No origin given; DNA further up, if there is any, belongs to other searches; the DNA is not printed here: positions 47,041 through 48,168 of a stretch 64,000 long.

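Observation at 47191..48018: Uncharacterized radical SAM enzyme embedded inside the NAD salvage operon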

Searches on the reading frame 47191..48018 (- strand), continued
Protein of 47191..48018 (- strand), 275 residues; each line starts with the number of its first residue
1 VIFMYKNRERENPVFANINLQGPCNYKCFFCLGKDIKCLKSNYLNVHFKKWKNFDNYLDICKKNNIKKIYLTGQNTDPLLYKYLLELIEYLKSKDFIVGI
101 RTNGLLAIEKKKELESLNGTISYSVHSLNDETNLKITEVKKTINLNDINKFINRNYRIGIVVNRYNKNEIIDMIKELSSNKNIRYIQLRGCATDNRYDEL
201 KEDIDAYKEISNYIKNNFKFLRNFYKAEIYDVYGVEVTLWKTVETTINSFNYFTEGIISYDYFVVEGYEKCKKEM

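Call 57: search_protein_families(library=ncbifam, proteins=[L005:623-1543:+, L037:2989-3888:+, L070:3537-4589:+, L070:5484-6947:+, L072:5763-7001:+, L022:4650-5801:+, L037:4298-5470:+, L070:7878-8459:+, L068:7904-8491:+, L066:12686-14686:+], max_evalue=0.001)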
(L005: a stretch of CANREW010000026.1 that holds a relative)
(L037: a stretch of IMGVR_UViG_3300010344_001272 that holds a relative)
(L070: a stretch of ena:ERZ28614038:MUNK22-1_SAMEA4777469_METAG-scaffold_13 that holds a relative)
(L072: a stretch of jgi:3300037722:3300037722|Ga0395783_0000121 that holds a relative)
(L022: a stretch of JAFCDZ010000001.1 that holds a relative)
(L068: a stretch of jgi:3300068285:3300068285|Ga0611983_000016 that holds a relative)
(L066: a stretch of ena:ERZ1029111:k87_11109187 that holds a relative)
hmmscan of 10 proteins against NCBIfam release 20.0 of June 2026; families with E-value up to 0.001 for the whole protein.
L005:623-1543:+ (306 aa): 22 families
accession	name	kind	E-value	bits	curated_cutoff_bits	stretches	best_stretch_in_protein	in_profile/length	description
TIGR02666.1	moaA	equivalog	5.1e-13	48.7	284.05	1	45-212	12-184/336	GTP 3',8-cyclase MoaA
TIGR02668.1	moaA_archaeal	equivalog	3.7e-12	45.9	325.25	1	44-226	11-191/303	GTP 3',8-cyclase MoaA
NF001199.0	PRK00164.2-1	equivalog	3.5e-10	39.5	231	1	43-215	12-182/308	GTP 3',8-cyclase MoaA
NF038283.1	viperin_w_prok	equivalog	2.1e-08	33.7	180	1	49-204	8-174/281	viperin family antiviral radical SAM protein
TIGR04478.1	rSAM_YfkAB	equivalog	3.1e-08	33.3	250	1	47-129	29-113/363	radical SAM/CxCxxxxC motif protein YfkAB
TIGR03977.1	rSAM_pair_HxsC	equivalog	4.4e-08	32.3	267.9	1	49-175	31-159/292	His-Xaa-Ser system radical SAM maturase HxsC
TIGR04038.1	tatD_link_rSAM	subfamily_domain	2.5e-07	30.7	129.7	1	45-192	10-166/192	TatD family nuclease-associated radical SAM protein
TIGR02495.1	NrdG2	equivalog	3.3e-07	29.8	131.15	1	53-137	26-108/193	anaerobic ribonucleoside-triphosphate reductase activating protein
NF049973.1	radical_Rv1681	equivalog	6.9e-07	28.5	380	1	42-141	71-169/326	Rv1681 family radical SAM protein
NF045646.2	rSAM_Se_TrsS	equivalog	1.1e-06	27.5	490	1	19-149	57-191/441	radical SAM (seleno)protein TrsS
TIGR04251.1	SCM_rSAM_ScmF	equivalog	1.3e-06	28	400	1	45-222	6-183/353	SynChlorMet cassette radical SAM/SPASM protein ScmF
TIGR04167.1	rSAM_SeCys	equivalog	1.6e-06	27.5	300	1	44-141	9-105/303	arsenosugar biosynthesis radical SAM (seleno)protein ArsS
TIGR03963.1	rSAM_QueE_Clost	equivalog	3.6e-06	26.8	260.1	1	42-155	19-131/219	putative 7-carboxy-7-deazaguanine synthase QueE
TIGR04084.1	rSAM_AF0577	subfamily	4.5e-06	25.8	225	1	51-136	5-86/347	TIGR04084 family radical SAM/SPASM domain-containing protein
TIGR04163.1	rSAM_cobopep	equivalog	4.7e-06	25.6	375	1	30-154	54-181/428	peptide-modifying radical SAM enzyme CbpB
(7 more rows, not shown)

L037:2989-3888:+ (299 aa): 10 families
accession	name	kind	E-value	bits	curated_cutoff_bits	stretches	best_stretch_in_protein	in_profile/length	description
TIGR04317.1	W_rSAM_matur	equivalog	7.7e-08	31.8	380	1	9-212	8-209/349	tungsten cofactor oxidoreductase radical SAM maturase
TIGR04311.1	rSAM_Geo_metal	subfamily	1.2e-07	31.2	400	1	10-126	8-121/423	radical SAM/SPASM family putative metalloenzyme maturase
NF001199.0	PRK00164.2-1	equivalog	8e-06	25.2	231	1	3-129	11-130/308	GTP 3',8-cyclase MoaA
TIGR01578.1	MiaB-like-B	hypoth_equivalog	3.1e-05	23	314.7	1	5-62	133-189/421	tRNA (N(6)-L-threonylcarbamoyladenosine(37)-C(2))-methylthiotransferase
TIGR02668.1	moaA_archaeal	equivalog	3.6e-05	22.9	325.25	1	3-121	9-120/303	GTP 3',8-cyclase MoaA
TIGR04051.1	rSAM_NirJ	equivalog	4.6e-05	22.5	515.45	1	12-192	9-180/354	heme d1 biosynthesis radical SAM protein NirJ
TIGR02109.1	PQQ_syn_pqqE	equivalog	6.8e-05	22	381.35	1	12-187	14-181/358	pyrroloquinoline quinone biosynthesis protein PqqE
TIGR03551.1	F420_cofH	equivalog_domain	0.00024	20.1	374.1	1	12-120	46-162/345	5-amino-6-(D-ribitylamino)uracil--L-tyrosine 4-hydroxyphenyl transferase CofH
TIGR04545.1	rSAM_ahbD_hemeb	equivalog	0.00048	19.7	500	1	12-182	7-169/339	heme b synthase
TIGR00423.1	TIGR00423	subfamily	0.00098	18.5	260.25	0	11-89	11-87/310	CofH family radical SAM protein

L070:3537-4589:+ (350 aa): 20 families
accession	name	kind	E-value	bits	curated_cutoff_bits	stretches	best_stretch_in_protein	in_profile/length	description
NF003786.0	PRK05379.1-2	equivalog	8.5e-114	380.4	397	1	2-347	11-353/354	bifunctional nicotinamide-nucleotide adenylyltransferase/Nudix hydroxylase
NF003787.0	PRK05379.1-4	equivalog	6.7e-104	347.6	449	1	2-348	6-345/346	bifunctional nicotinamide-nucleotide adenylyltransferase/Nudix hydroxylase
NF003791.0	PRK05379.2-3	equivalog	3.5e-102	342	409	1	1-347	1-338/340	bifunctional nicotinamide-nucleotide adenylyltransferase/Nudix hydroxylase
NF003788.0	PRK05379.1-5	equivalog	1.8e-97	326.8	354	1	1-348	1-350/351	bifunctional nicotinamide-nucleotide adenylyltransferase/Nudix hydroxylase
NF003790.0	PRK05379.2-2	equivalog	8.9e-75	252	403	1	8-346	22-351/354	bifunctional nicotinamide mononucleotide adenylyltransferase/ADP-ribose pyrophosphatase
NF003785.0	PRK05379.1-1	equivalog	2e-61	208.1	418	1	8-346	5-340/347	bifunctional nicotinamide-nucleotide adenylyltransferase/Nudix hydroxylase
NF003789.0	PRK05379.2-1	equivalog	8.4e-36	123.5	355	1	6-248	8-244/312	bifunctional nicotinamide mononucleotide adenylyltransferase/ADP-ribose pyrophosphatase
NF010365.0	PRK13793.1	equivalog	2e-34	118.9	198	1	4-179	3-174/196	nicotinate-nicotinamide nucleotide adenylyltransferase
NF002243.0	PRK01153.1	subfamily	3.2e-20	72.4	127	1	9-97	4-92/175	nicotinamide-nucleotide adenylyltransferase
TIGR01527.1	arch_NMN_Atrans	equivalog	4.3e-17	62.1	181.2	1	9-97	3-91/167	nicotinamide-nucleotide adenylyltransferase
TIGR00125.1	cyt_tran_rel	domain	4.7e-13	49.1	27.7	1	8-64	2-59/65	adenylyltransferase/cytidyltransferase family protein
NF050029.2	TransRepNtr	equivalog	4.3e-09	36.2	400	1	181-343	3-150/245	ADPR responsive transcriptional repressor NtrR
TIGR01510.1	coaD_prev_kdtB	equivalog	1.7e-08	34.6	103.3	1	9-79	3-67/155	pantetheine-phosphate adenylyltransferase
TIGR01526.1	nadR_NMN_Atrans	equivalog_domain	4.4e-07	29.4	341.15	1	9-89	5-84/325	nicotinamide-nucleotide adenylyltransferase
TIGR00482.1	TIGR00482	equivalog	5.9e-06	26.4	112.45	1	9-67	1-61/194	nicotinate (nicotinamide) nucleotide adenylyltransferase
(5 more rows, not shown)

L070:5484-6947:+ (487 aa): 1 family
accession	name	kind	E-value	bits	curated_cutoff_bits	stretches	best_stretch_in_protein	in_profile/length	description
NF006629.0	PRK09198.1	equivalog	2.8e-166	553.8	405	1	28-486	4-462/465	nicotinate phosphoribosyltransferase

L072:5763-7001:+ (412 aa): 24 families
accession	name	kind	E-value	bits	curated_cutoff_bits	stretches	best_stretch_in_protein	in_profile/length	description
NF003786.0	PRK05379.1-2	equivalog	5.4e-101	338.3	397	1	46-410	9-353/354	bifunctional nicotinamide-nucleotide adenylyltransferase/Nudix hydroxylase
NF003791.0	PRK05379.2-3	equivalog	3.7e-92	309.1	409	1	48-409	2-337/340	bifunctional nicotinamide-nucleotide adenylyltransferase/Nudix hydroxylase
NF003788.0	PRK05379.1-5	equivalog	1.3e-87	294.3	354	1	50-410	4-349/351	bifunctional nicotinamide-nucleotide adenylyltransferase/Nudix hydroxylase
NF003787.0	PRK05379.1-4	equivalog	4.4e-87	292.3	449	1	46-412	4-346/346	bifunctional nicotinamide-nucleotide adenylyltransferase/Nudix hydroxylase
NF003790.0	PRK05379.2-2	equivalog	8.2e-67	225.8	403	1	54-406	22-348/354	bifunctional nicotinamide mononucleotide adenylyltransferase/ADP-ribose pyrophosphatase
NF003785.0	PRK05379.1-1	equivalog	5.7e-63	213.2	418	1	51-406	2-337/347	bifunctional nicotinamide-nucleotide adenylyltransferase/Nudix hydroxylase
NF003789.0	PRK05379.2-1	equivalog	7e-36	123.8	355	1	53-358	9-264/312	bifunctional nicotinamide mononucleotide adenylyltransferase/ADP-ribose pyrophosphatase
NF010365.0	PRK13793.1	equivalog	8.2e-27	94.1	198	1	50-250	3-182/196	nicotinate-nicotinamide nucleotide adenylyltransferase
TIGR00125.1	cyt_tran_rel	domain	7.8e-13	48.4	27.7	1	54-111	2-59/65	adenylyltransferase/cytidyltransferase family protein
NF002243.0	PRK01153.1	subfamily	1e-12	48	127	1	55-141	4-88/175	nicotinamide-nucleotide adenylyltransferase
TIGR01527.1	arch_NMN_Atrans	equivalog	5.6e-12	45.5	181.2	1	55-139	3-85/167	nicotinamide-nucleotide adenylyltransferase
NF050029.2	TransRepNtr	equivalog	4.2e-10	39.5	400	1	249-359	8-110/245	ADPR responsive transcriptional repressor NtrR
TIGR01510.1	coaD_prev_kdtB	equivalog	2.2e-06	27.8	103.3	1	55-113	3-58/155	pantetheine-phosphate adenylyltransferase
NF005519.0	PRK07152.1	equivalog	4.3e-06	25.9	315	1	54-130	4-83/361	nicotinate-nucleotide adenylyltransferase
NF005988.0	PRK08099.1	equivalog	7.1e-06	25.4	201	1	45-101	58-115/411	multifunctional transcriptional regulator/nicotinamide-nucleotide adenylyltransferase/ribosylnicotinamide kinase NadR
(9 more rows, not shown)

L022:4650-5801:+ (383 aa): 8 families
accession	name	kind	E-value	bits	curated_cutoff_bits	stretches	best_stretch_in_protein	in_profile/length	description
NF006415.0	PRK08662.1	equivalog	1.4e-47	162.2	243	1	14-256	16-238/381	nicotinate phosphoribosyltransferase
NF005529.0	PRK07188.1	equivalog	4e-39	134.6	378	1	7-382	16-353/358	nicotinate phosphoribosyltransferase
NF006698.0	PRK09243.1-5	equivalog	1.4e-09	37.2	531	1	57-254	93-265/440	nicotinate phosphoribosyltransferase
NF006696.0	PRK09243.1-3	equivalog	4.7e-08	32.1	503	1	124-253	145-265/451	nicotinate phosphoribosyltransferase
TIGR01513.1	NAPRTase_put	equivalog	6.9e-08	31.8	297.4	1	56-253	77-256/452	nicotinate phosphoribosyltransferase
NF006695.0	PRK09243.1-2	equivalog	1e-07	31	469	1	66-252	92-262/480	nicotinate phosphoribosyltransferase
NF009131.0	PRK12484.1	equivalog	2.8e-07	29.6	330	1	76-253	101-260/455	nicotinate phosphoribosyltransferase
NF003704.0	PRK05321.1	subfamily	8.9e-06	24.9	379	1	81-230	107-259/398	nicotinate phosphoribosyltransferase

L037:4298-5470:+ (390 aa): 9 families
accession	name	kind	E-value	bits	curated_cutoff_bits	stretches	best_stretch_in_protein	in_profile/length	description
NF003704.0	PRK05321.1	subfamily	3.4e-145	484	379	1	1-382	8-384/398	nicotinate phosphoribosyltransferase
TIGR01514.1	NAPRTase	equivalog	8.8e-134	446.5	269.55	1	2-382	1-390/399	nicotinate phosphoribosyltransferase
NF006695.0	PRK09243.1-2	equivalog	3e-20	72.3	469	1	192-374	179-355/480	nicotinate phosphoribosyltransferase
TIGR01513.1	NAPRTase_put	equivalog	1.7e-19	70.1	297.4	1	192-376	173-346/452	nicotinate phosphoribosyltransferase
NF006696.0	PRK09243.1-3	equivalog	4.9e-16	58.4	503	1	158-352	155-336/451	nicotinate phosphoribosyltransferase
NF006694.0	PRK09243.1-1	equivalog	2.2e-12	46.4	663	1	6-373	8-354/485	nicotinate phosphoribosyltransferase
NF006698.0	PRK09243.1-5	equivalog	7.8e-11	41.4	531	1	192-354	187-335/440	nicotinate phosphoribosyltransferase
NF009131.0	PRK12484.1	equivalog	1.1e-10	40.8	330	1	191-353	177-332/455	nicotinate phosphoribosyltransferase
NF006697.0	PRK09243.1-4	equivalog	9.6e-09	34.3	776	1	161-377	155-359/488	nicotinate phosphoribosyltransferase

L070:7878-8459:+ (193 aa): 1 family
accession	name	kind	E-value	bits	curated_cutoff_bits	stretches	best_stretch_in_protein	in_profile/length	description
TIGR01453.1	grpIintron_endo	subfamily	2.3e-09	37.6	56.05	1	8-168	5-154/215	group I intron endonuclease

L068:7904-8491:+ (195 aa): 0 families

L066:12686-14686:+ (666 aa): 13 families
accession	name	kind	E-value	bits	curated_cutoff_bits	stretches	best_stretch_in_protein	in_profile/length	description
NF005379.0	PRK06922.1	equivalog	3.4e-210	699.9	602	1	17-664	23-676/677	class I SAM-dependent methyltransferase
NF043040.1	corrin_prot_MT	hypoth_equivalog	3.8e-13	49.4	180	1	392-540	23-162/216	corrinoid protein-associated methyltransferase CpaM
TIGR00755.1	ksgA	equivalog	6.7e-07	28.9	171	1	395-470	16-88/256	16S rRNA (adenine(1518)-N(6)/adenine(1519)-N(6))-dimethyltransferase RsmA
TIGR01934.1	MenG_MenH_UbiE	subfamily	1.4e-06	27.8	158.35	1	405-481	36-110/223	ubiquinone/menaquinone biosynthesis methyltransferase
NF041537.1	ArsM_AhpD_UU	exception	3.1e-06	26.2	510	1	406-533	74-188/345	arsenite methyltransferase/AhpD domain selenoprotein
NF045667.1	MTase_DVU1556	equivalog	3.3e-06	26.7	155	1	401-482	15-89/213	DVU_1556 family methyltransferase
TIGR01983.1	UbiG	equivalog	1.4e-05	24.5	102.95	1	399-487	43-126/228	bifunctional 2-polyprenyl-6-hydroxyphenol methylase/3-demethylubiquinol 3-O-methyltransferase UbiG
NF041536.1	ArsM_DUF2284_UU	exception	2.7e-05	22.7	575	1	406-537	74-192/459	arsenite methyltransferase/DUF2284 domain selenoprotein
TIGR02021.1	BchM-ChlM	equivalog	5.9e-05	22.6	158.9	1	406-483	52-130/218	magnesium protoporphyrin IX methyltransferase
TIGR02072.1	BioC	equivalog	6e-05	23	184.95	1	402-484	22-104/244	malonyl-ACP O-methyltransferase BioC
NF045825.1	FAmtase_mtf2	equivalog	0.00015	21.1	400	1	399-483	49-129/248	fatty-acid O-methyltransferase Mtf2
NF008823.0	PRK11873.1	subfamily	0.00066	19.2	263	0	404-527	73-183/272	arsenite methyltransferase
TIGR03534.1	RF_mod_PrmC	equivalog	0.00098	18.6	199.1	0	404-482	81-161/253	peptide chain release factor N(5)-glutamine methyltransferase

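Call 62: search_protein_representatives(alignment_id=A1)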
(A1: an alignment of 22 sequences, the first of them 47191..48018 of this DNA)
Query: 22 sequences, 276 profile positions. Proteins with E-value up to 0.001 (for the whole library): 2430; up to 1e-10: 223; up to 1e-30: 79. The best 150 are listed.
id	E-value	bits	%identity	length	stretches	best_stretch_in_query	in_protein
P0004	7.4e-124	428.8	-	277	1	3-275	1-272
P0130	1.5e-111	388.5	-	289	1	4-273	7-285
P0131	8.3e-103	359.8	-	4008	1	3-275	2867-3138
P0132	1.5e-101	355.6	-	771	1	2-275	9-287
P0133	8.2e-101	353.2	-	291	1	5-273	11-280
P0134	4.0e-99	347.7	-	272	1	9-275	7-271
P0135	1.6e-98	345.7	-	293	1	3-272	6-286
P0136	2.8e-93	328.5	-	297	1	4-274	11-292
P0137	1.7e-92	325.9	-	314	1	4-273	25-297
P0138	2.1e-92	325.6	-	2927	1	3-275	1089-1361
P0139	2.6e-92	325.3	-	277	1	4-274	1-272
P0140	4.6e-92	324.5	-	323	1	5-272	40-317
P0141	9.2e-92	323.5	-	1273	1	4-274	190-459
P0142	1.0e-90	320.1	-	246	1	36-273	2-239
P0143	3.8e-90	318.2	-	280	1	3-274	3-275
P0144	2.0e-88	312.6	-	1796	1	4-273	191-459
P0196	8.7e-37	143.2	-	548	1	7-266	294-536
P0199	2.2e-34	135.3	-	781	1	3-265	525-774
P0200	6.5e-34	133.8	-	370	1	12-267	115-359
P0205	1.6e-32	129.2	-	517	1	11-265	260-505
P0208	4.0e-30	121.4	-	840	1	10-266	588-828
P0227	3.5e-25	105.1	-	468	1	12-265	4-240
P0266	8.5e-20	87.5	-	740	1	11-265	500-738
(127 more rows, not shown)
